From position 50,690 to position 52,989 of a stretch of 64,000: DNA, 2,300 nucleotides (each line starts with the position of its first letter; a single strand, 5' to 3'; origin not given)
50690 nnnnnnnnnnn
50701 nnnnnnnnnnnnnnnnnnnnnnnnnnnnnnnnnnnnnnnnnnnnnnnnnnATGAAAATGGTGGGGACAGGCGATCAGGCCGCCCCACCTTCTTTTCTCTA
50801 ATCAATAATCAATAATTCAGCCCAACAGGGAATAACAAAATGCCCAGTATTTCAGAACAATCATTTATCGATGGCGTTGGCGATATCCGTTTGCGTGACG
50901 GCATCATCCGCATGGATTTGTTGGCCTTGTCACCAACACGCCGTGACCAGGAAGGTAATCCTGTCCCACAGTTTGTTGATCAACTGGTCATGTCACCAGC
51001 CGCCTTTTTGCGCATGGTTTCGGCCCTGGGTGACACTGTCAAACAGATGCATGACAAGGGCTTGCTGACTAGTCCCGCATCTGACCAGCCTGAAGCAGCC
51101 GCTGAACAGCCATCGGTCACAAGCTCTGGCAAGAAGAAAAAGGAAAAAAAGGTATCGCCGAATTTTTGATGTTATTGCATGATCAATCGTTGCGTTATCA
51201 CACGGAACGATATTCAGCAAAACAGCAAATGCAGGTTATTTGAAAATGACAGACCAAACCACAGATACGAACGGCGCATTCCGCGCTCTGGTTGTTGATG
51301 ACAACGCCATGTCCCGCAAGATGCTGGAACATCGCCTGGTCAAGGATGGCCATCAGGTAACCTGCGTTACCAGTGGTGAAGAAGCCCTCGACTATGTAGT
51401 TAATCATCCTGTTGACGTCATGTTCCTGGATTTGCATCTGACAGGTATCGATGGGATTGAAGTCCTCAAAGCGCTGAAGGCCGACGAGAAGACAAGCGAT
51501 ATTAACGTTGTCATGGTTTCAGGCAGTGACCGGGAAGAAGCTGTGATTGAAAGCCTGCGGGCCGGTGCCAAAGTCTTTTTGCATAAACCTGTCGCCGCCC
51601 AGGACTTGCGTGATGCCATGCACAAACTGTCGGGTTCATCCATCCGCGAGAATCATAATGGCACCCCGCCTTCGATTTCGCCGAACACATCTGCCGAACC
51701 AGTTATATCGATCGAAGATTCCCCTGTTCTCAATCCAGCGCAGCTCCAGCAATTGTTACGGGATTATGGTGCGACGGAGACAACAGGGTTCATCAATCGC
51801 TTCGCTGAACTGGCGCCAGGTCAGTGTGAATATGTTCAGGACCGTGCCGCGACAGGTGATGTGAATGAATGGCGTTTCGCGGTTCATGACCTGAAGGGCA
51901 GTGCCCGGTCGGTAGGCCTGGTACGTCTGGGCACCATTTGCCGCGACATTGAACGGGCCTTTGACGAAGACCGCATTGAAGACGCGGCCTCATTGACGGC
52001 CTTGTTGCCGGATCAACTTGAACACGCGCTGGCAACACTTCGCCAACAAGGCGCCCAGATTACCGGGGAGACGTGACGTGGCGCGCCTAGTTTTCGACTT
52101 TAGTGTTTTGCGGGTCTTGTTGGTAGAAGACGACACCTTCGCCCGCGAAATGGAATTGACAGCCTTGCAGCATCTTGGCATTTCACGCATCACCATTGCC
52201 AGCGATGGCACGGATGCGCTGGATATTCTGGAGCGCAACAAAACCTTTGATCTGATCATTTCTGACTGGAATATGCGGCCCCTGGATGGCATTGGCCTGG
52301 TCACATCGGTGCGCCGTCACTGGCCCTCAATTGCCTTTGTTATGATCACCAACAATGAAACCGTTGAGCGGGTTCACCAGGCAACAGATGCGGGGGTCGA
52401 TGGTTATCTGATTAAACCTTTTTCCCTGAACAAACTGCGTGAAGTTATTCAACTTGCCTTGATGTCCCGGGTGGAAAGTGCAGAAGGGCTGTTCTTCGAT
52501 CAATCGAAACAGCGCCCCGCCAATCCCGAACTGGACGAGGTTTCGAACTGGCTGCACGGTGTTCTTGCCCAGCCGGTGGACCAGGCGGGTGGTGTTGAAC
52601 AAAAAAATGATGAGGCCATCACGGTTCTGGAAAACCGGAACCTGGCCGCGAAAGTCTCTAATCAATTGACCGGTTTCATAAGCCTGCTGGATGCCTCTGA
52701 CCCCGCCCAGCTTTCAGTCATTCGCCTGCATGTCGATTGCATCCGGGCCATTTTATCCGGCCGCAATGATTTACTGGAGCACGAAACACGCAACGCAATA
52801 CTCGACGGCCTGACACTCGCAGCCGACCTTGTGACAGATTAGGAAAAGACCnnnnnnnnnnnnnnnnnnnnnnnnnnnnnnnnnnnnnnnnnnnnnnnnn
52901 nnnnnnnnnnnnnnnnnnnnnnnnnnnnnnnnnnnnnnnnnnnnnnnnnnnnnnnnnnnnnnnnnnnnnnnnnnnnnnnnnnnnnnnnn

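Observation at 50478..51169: Tandem paralogous small proteins with a near-identical ~65-aa N-terminal domain and completely different low-complexity tails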

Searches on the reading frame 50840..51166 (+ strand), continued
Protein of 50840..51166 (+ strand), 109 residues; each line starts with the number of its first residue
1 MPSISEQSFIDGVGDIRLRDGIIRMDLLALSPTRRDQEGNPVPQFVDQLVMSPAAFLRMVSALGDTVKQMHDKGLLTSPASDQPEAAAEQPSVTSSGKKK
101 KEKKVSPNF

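Call 37: find_encoding_contigs(protein=P0245, flank=8000, max_places=3)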
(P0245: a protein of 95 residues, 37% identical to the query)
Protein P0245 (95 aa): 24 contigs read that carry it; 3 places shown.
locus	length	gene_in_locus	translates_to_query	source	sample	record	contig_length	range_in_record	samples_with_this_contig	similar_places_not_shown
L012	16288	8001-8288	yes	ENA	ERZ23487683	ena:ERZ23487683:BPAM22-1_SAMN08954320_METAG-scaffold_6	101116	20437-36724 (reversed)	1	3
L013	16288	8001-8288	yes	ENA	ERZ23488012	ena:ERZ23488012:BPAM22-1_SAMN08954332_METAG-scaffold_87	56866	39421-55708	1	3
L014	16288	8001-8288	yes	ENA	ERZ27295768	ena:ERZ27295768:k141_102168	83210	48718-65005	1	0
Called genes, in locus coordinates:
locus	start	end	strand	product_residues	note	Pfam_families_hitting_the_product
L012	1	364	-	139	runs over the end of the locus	PF00472:RF-1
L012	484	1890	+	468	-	PF13570:Beta-prop_ACSF4 (faint), PF01011:PQQ (faint), PF13360:PQQ_2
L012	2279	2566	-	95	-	-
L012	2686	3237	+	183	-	-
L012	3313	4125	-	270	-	PF01261:AP_endonuc_2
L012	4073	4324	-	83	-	-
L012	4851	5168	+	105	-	PF04972:BON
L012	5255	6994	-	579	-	PF05359:DUF748 (weak)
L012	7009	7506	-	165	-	PF09835:DUF2062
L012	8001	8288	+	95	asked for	-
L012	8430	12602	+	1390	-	PF08548:Peptidase_M10_C, PF00353:HemolysinCabind (weak)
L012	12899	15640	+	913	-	PF03412:Peptidase_C39, PF00664:ABC_membrane, PF00005:ABC_tran, PF02463:SMC_N (faint)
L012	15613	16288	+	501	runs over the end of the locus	PF25994:HH_AprE, PF26002:Beta-barrel_AprE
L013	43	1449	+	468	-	PF13570:Beta-prop_ACSF4 (faint), PF01011:PQQ (faint), PF13360:PQQ_2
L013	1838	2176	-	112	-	-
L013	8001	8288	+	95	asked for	-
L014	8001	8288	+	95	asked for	-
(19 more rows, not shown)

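Call 42: find_encoding_contigs(protein=P0019, flank=10000, max_places=3)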
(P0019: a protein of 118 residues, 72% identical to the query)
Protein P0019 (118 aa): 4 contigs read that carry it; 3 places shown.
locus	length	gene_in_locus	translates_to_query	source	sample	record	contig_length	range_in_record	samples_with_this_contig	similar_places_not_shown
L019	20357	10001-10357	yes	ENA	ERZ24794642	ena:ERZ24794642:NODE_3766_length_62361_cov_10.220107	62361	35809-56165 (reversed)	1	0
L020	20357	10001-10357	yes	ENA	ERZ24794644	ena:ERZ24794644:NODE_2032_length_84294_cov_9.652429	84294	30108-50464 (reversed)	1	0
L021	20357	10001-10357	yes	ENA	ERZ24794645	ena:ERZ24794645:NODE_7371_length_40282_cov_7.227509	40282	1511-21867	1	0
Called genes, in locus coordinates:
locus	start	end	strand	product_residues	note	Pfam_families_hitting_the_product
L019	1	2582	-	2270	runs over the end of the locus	PF00497:SBP_bac_3, PF00497:SBP_bac_3, PF13426:PAS_9, PF00512:HisKA, PF02518:HATPase_c, PF00072:Response_reg, PF01627:Hpt, PF00512:HisKA, +6 more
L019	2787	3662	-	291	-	PF00072:Response_reg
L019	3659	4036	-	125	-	PF01627:Hpt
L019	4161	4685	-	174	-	PF02794:HlyC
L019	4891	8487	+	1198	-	-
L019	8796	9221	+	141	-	-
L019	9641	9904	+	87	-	-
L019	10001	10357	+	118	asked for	-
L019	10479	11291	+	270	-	PF00072:Response_reg, PF01627:Hpt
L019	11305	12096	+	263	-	PF00072:Response_reg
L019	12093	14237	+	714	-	PF00664:ABC_membrane, PF00005:ABC_tran, PF02463:SMC_N (faint)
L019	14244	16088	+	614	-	PF00027:cNMP_binding, PF25994:HH_AprE, PF26002:Beta-barrel_AprE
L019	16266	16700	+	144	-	-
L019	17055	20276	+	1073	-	PF08447:PAS_3, PF12860:PAS_7, PF08448:PAS_4, PF12860:PAS_7, PF00989:PAS, PF08448:PAS_4, PF00512:HisKA, PF02518:HATPase_c, +2 more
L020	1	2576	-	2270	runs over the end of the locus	PF00497:SBP_bac_3, PF00497:SBP_bac_3, PF13426:PAS_9, PF00512:HisKA, PF02518:HATPase_c, PF00072:Response_reg, PF01627:Hpt, PF00512:HisKA, +6 more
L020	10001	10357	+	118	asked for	-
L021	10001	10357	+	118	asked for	-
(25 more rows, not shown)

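Call 67: predict_structure(alignment_id=A2)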
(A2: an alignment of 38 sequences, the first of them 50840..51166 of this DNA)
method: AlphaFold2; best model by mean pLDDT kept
length: 109 residues; sequences in the alignment: 38
mean_pLDDT: 85.2   pTM: 0.58
mean pLDDT of the five models: 85.2, 84.2, 83.5, 83.1, 83.0
residues with pLDDT >= 90: 68; 70-90: 12; 50-70: 29; < 50: 0
segments of 3 or more residues with pLDDT < 50: none
pLDDT, mean of each block of 10 residues (from residue 1): 81 97 98 97 97 98 96 86 60 59 68
secondary structure, 60 per line:
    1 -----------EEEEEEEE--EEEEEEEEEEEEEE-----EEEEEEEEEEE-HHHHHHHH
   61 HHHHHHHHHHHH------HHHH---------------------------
elements in order: E12-19 E22-35 E41-51 H53-72 H79-82
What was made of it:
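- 50840..51169 (+): Long paralogue (109 aa): the same core, a disordered Ser/Pro/Lys-rich linker, and a C-terminal SPNF. AF2: core pLDDT 96-98, tail about 60 (call 67).
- Core pLDDT is 96-98 and tail pLDDT about 60 (call 67). T1SS signals are C-terminal and unstructured (established knowledge), and the tail is disordered (call 67). The N-terminal part is a stable folded domain (call 67).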

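Call 72: search_dna_similar(query=window:50840-51166:+, collection=plasmids, mode=protein, max_evalue=0.01, max_rows=20)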
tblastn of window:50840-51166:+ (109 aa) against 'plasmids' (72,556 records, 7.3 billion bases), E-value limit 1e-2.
Records with a match: 110; places in all: 110; records where one place covers at least 80% of the query: 78.
Best place of each record, by identity: <60% 110.
By first word of the organism name: Rhizobium 96; Azospirillum 6; Sinorhizobium 4; Pararhizobium 2; Microvirga 1; Methylovirgula 1.
By predicted mobility (MOB-suite, as given by PLSDB): non-mobilizable 68; conjugative 37; mobilizable 5.
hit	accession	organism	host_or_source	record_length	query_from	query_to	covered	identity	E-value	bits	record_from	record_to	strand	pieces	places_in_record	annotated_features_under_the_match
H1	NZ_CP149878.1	Rhizobium sp. T1473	Medicago sativa,Cell Culture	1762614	3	109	98%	34.2%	2e-7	54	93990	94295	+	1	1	none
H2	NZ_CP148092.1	Rhizobium sp. T1470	Medicago sativa,cell culture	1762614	3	109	98%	34.2%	2e-7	54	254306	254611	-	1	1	none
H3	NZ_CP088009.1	Rhizobium sp. T136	Melilotus albus,Cell culture,root nodule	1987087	3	109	98%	34.2%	2e-7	54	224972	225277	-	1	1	none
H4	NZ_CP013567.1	Rhizobium phaseoli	Phaseolus vulgaris,Whole ...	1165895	3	109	98%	31.8%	4e-6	50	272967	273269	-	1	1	record has no annotation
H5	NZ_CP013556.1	Rhizobium phaseoli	Phaseolus vulgaris,Whole ...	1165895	3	109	98%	31.8%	4e-6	50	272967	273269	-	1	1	record has no annotation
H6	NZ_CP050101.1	Rhizobium leguminosarum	Trifolium pratense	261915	3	109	98%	30.8%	2e-7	54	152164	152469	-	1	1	hypothetical protein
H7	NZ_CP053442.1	Rhizobium brockwellii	Trifolium repens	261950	3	109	98%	30.8%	2e-7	54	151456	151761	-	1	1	hypothetical protein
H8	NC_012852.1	Rhizobium leguminosarum bv. trifolii WSM1325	-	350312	3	109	98%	30.8%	2e-7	54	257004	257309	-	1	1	hypothetical protein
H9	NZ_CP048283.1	Rhizobium leguminosarum bv. viciae 248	Fava bean,whole organism,nodules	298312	3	109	98%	30.8%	2e-7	54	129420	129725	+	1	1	hypothetical protein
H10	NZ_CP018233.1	Rhizobium leguminosarum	Vavilovia formosa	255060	3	109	98%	30.8%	3e-7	54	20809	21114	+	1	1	hypothetical protein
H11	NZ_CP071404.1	Rhizobium leguminosarum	lentil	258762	3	109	98%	30.8%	3e-7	54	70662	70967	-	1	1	hypothetical protein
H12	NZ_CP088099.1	Rhizobium sp. SU303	cell culture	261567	3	109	98%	30.8%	3e-7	54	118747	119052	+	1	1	hypothetical protein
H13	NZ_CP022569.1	Rhizobium leguminosarum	Root nodule,Pisum sativum root-nodule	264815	3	109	98%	30.8%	3e-7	54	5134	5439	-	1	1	hypothetical protein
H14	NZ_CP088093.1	Rhizobium laguerreae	cell culture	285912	3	109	98%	30.8%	3e-7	54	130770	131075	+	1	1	hypothetical protein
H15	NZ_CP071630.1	Rhizobium leguminosarum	lentil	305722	3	109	98%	30.8%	3e-7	54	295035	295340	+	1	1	hypothetical protein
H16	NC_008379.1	Rhizobium johnstonii 3841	-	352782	3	109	98%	30.8%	3e-7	54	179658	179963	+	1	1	hypothetical protein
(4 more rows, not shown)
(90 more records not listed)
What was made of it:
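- On BltDE-like T1SS loci (small SPNF ORF + CLD-ABC + HlyD): Window: 1.7 kb upstream of the ABC gene. tblastn E = 3e-7 to the pRL9 ORF (call 72).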

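Call 74: get_annotated_region(hit=H16, flank=12000)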
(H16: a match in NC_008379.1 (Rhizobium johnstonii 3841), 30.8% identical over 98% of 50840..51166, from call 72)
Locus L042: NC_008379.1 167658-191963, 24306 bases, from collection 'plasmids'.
description: Rhizobium johnstonii 3841 plasmid pRL9, complete sequence
organism: Rhizobium johnstonii 3841 (NCBI taxid 216596)
taxonomy: Bacteria; Pseudomonadota; Alphaproteobacteria; Hyphomicrobiales; Rhizobiaceae; Rhizobium; Rhizobium johnstonii; Rhizobium johnstonii 3841
host: -; source: -; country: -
typing (MOB-suite, as given by PLSDB): non-mobilizable; replicon rep_cluster_685
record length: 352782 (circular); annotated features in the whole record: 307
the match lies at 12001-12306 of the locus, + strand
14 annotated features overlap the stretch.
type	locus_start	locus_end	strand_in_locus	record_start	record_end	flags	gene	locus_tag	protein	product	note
CDS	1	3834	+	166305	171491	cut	-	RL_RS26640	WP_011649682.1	DUF4082 domain-containing protein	-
CDS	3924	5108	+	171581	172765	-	-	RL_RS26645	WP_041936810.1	GTP-binding protein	-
CDS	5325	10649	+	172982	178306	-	-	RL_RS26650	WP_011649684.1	DUF4082 domain-containing protein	-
CDS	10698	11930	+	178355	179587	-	-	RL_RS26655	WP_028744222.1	GTP-binding protein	-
CDS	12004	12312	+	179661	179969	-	-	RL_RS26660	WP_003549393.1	hypothetical protein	-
CDS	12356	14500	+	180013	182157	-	-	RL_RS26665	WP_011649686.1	peptidase domain-containing ABC transporter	-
CDS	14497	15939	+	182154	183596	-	-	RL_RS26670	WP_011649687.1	HlyD family type I secretion periplasmic adaptor subunit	GO:0030253 - protein secretion by the type I secretion system [Evidence IEA]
CDS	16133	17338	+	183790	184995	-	lhgO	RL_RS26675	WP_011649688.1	L-2-hydroxyglutarate oxidase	-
CDS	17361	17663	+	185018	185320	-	-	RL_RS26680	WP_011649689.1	hypothetical protein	-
CDS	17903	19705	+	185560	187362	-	-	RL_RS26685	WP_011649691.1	adenine deaminase C-terminal domain-containing protein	-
CDS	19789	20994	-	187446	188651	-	-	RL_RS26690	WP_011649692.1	MFS transporter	GO:0055085 - transmembrane transport [Evidence IEA]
CDS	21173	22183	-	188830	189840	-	-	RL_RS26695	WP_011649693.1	IS30 family transposase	-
CDS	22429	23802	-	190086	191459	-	-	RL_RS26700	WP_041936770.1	ISNCY family transposase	-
CDS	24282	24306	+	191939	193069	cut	-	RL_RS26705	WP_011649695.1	patatin-like phospholipase family protein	-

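Call 75: get_annotated_region(hit=H9, flank=12000)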
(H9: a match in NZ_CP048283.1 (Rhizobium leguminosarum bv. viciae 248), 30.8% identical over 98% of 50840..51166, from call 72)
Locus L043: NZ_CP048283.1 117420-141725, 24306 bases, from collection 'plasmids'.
description: Rhizobium leguminosarum bv. viciae 248 plasmid pRle248c, complete sequence
organism: Rhizobium leguminosarum bv. viciae 248 (NCBI taxid 936136)
taxonomy: Bacteria; Pseudomonadota; Alphaproteobacteria; Hyphomicrobiales; Rhizobiaceae; Rhizobium; Rhizobium leguminosarum; Rhizobium leguminosarum bv. viciae 248
host: -; source: Fava bean,whole organism,nodules; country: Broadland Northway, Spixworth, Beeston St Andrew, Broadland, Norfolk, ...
typing (MOB-suite, as given by PLSDB): non-mobilizable
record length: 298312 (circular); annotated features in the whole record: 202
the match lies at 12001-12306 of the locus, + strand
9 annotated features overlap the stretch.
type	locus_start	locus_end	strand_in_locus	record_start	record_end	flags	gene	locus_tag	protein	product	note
CDS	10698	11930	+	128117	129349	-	-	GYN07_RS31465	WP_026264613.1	GTP-binding protein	-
CDS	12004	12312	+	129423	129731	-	-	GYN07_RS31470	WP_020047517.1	hypothetical protein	-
CDS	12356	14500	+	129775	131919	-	-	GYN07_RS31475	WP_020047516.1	peptidase domain-containing ABC transporter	-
CDS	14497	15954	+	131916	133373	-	-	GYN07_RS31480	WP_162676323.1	HlyD family type I secretion periplasmic adaptor subunit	GO:0030253 - protein secretion by the type I secretion system [Evidence IEA]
CDS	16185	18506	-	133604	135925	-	-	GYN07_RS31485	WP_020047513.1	xanthine dehydrogenase family protein molybdopterin-binding subunit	-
CDS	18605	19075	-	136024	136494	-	-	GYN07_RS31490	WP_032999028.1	nuclear transport factor 2 family protein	-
CDS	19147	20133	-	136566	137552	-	-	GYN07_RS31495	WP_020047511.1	xanthine dehydrogenase family protein subunit M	-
CDS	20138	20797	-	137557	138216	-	-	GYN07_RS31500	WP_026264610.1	2Fe-2S iron-sulfur cluster-binding protein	-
CDS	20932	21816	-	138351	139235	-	-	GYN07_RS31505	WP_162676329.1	AraC family transcriptional regulator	-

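Call 86: search_protein_families(library=pfam, proteins=[L019:4891-8484:+, L005:4267-9915:+, L019:8796-9218:+], max_evalue=0.01)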
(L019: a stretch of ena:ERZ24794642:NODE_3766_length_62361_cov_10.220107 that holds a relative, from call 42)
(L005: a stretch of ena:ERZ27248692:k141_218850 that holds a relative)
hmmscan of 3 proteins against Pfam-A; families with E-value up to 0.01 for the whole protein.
L019:4891-8484:+ (1198 aa): 2 families
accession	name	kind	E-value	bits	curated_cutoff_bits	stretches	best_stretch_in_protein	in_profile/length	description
PF00353.25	HemolysinCabind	-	3.1e-17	62.6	23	4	581-608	1-28/36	RTX calcium-binding nonapeptide repeat (4 copies)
PF11259.13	DUF3060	-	4.6e-08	33.1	23.1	1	823-863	17-56/58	Protein of unknown function (DUF3060)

L005:4267-9915:+ (1883 aa): 2 families
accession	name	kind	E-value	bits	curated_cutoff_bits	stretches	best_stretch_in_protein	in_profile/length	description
PF00353.25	HemolysinCabind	-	3.1e-39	132.9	23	10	1684-1710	9-35/36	RTX calcium-binding nonapeptide repeat (4 copies)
PF11259.13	DUF3060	-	4.5e-20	71.5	23.1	1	1435-1491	1-56/58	Protein of unknown function (DUF3060)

L019:8796-9218:+ (141 aa): 0 families

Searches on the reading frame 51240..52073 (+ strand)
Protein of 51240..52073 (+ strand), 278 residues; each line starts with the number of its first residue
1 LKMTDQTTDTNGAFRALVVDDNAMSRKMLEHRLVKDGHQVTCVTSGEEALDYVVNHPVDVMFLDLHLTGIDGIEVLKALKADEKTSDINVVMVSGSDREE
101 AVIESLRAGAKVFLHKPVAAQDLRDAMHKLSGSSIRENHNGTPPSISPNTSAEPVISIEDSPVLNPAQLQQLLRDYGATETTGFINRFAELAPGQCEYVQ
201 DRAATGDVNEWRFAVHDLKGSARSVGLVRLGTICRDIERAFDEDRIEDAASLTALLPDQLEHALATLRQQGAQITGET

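Call 9: search_protein_families(library=ncbifam, proteins=[window:51240-52073:+], max_evalue=0.00001)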
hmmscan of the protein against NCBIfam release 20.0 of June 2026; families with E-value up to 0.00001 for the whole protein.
window:51240-52073:+ (278 aa): 92 families (the best 25 are shown)
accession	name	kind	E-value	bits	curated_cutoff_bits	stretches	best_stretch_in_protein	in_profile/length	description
TIGR02956.1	TMAO_torS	equivalog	2e-28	99.1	676.5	1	13-246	701-945/967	TMAO reductase system sensor histidine kinase/response regulator TorS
NF007135.0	PRK09581.1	equivalog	1.2e-23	83.7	474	1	15-123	4-112/457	PleD family two-component system response regulator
TIGR02154.1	PhoB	equivalog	4.6e-19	68.6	296.2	1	15-123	4-112/226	phosphate regulon transcriptional regulator PhoB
NF008318.0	PRK11107.1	equivalog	2.7e-17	62.1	890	1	5-244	659-889/920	two-component sensor histidine kinase BarA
NF045944.1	ResRegRpaBCyano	equivalog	1.2e-16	60.8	330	1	17-128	1-109/229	response regulator transcription factor RpaB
NF011874.0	PRK15347.1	equivalog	1.2e-16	60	852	1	15-255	692-907/921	two component system sensor kinase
NF008302.0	PRK11091.1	equivalog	2.5e-16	59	838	1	10-268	522-770/779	aerobic respiration two-component sensor histidine kinase ArcB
NF040689.1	MtrAB_MtrA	equivalog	4.9e-16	58.7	300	1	17-123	2-105/219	MtrAB system response regulator MtrA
NF007935.0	PRK10651.1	equivalog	5.8e-16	58.3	250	1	14-131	7-124/216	two-component system response regulator NarL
NF053854.1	RespRegPhoBBctds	equivalog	6.3e-16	58.4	270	1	17-123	2-107/225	two-component system response regulator PhoB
NF008469.0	PRK11361.1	equivalog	3.2e-15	55.8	714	1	14-125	5-114/461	acetoacetate metabolism transcriptional regulator AtoC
NF040534.1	resp_reg_YycF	equivalog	4.7e-15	55.5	340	1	16-123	3-107/231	response regulator YycF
NF041733.1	resp_reg_CseB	equivalog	3.2e-14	52.9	350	1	16-127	3-111/228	two-component system response regulator CseB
NF041946.1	LuxO_transreg_Vib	equivalog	3.3e-14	52.5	800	1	21-130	4-111/463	quorum-sensing sigma-54 dependent transcriptional regulator LuxO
NF007546.0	PRK10161.1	equivalog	5.1e-14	52.4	471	1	13-229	2-219/229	phosphate response regulator transcription factor PhoB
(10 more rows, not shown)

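Call 47: search_protein_families(library=pfam, proteins=[window:51240-52073:+], max_evalue=0.001)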
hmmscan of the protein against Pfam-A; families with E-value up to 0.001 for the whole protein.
window:51240-52073:+ (278 aa): 3 families
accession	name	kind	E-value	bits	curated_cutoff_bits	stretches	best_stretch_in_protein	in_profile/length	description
PF00072.30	Response_reg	-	2.7e-24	85.9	30.2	1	17-127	2-110/111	Response regulator receiver domain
PF01627.28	Hpt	-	3.1e-12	47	24.6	1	190-268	8-82/84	Hpt domain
PF20274.4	cREC_REC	-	0.00081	20.5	27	0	17-94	3-73/88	Cyclic-phosphate processing Receiver domain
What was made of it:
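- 51240..52076 (+): Response regulator receiver fused to an Hpt domain. Pfam Response_reg and Hpt (call 47).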

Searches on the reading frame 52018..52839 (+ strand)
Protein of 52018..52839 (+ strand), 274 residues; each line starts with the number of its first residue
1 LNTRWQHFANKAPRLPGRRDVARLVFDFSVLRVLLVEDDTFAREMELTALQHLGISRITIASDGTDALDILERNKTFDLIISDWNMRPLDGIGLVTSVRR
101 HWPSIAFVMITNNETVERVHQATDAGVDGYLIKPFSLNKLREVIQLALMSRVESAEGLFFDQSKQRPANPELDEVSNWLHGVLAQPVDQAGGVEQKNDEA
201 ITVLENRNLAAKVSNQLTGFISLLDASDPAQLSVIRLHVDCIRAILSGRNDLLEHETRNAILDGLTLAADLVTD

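Call 9: search_protein_families(library=ncbifam, proteins=[window:52018-52839:+], max_evalue=0.00001)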
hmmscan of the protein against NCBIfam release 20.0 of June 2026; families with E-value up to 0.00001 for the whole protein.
window:52018-52839:+ (274 aa): 74 families (the best 25 are shown)
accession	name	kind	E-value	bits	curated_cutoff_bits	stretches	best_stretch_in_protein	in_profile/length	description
NF007901.0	PRK10610.1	equivalog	1.7e-17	63.8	189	1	31-144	6-120/129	chemotaxis response regulator CheY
NF008099.0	PRK10841.1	equivalog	5.5e-16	57.5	920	1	29-146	823-938/949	two-component system sensor histidine kinase RcsC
TIGR02956.1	TMAO_torS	equivalog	6.6e-16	57.6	676.5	1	25-184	696-844/967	TMAO reductase system sensor histidine kinase/response regulator TorS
NF041733.1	resp_reg_CseB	equivalog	2e-15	56.8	350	1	32-155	2-121/228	two-component system response regulator CseB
NF041734.1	resp_reg_RppA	equivalog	2.1e-15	56.7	250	1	31-145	1-115/229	two-component system response regulator RppA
NF045944.1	ResRegRpaBCyano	equivalog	2e-14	53.5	330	1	34-156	1-119/229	response regulator transcription factor RpaB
NF007969.0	PRK10693.1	equivalog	3.2e-14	52.7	329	1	32-154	9-135/337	two-component system response regulator RssB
NF053512.1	nitric_RR_NosR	exception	3.3e-14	52.7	400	1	56-161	23-128/422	response regulator c-di-GMP phosphodiesterase, NosR family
NF011874.0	PRK15347.1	equivalog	5.3e-14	51.2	852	1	31-162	691-824/921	two component system sensor kinase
NF008469.0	PRK11361.1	equivalog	7.2e-14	51.3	714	1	31-150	5-122/461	acetoacetate metabolism transcriptional regulator AtoC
NF052596.1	RR_EAL_PvrR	equivalog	8.8e-14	50.9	580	1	31-147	4-124/398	response regulator cyclic di-GMP phosphodiesterase PvrR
TIGR01818.1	ntrC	equivalog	2.5e-13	49.6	558.6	1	33-156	1-122/463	nitrogen regulation protein NR(I)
NF046020.1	HisKinCckABruc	equivalog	3.5e-13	48.3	1000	1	32-145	751-864/868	cell cycle histidine kinase CckA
NF011695.0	PRK15115.1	equivalog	3.7e-13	49.1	763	1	32-156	8-130/445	two-component system response regulator GlrR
TIGR02154.1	PhoB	equivalog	8.9e-13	48.1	296.2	1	32-152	4-123/226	phosphate regulon transcriptional regulator PhoB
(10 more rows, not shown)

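Call 47: search_protein_families(library=pfam, proteins=[window:52018-52839:+], max_evalue=0.001)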
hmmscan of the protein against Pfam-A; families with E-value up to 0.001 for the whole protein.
window:52018-52839:+ (274 aa): 1 family
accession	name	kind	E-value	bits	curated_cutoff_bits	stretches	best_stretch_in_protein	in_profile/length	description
PF00072.30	Response_reg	-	4.6e-23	81.9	30.2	1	33-144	1-110/111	Response regulator receiver domain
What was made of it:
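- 52018..52842 (+): Stand-alone receiver-domain protein. The listed start overlaps the previous gene, so the true start may lie further downstream. Pfam Response_reg (call 47).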
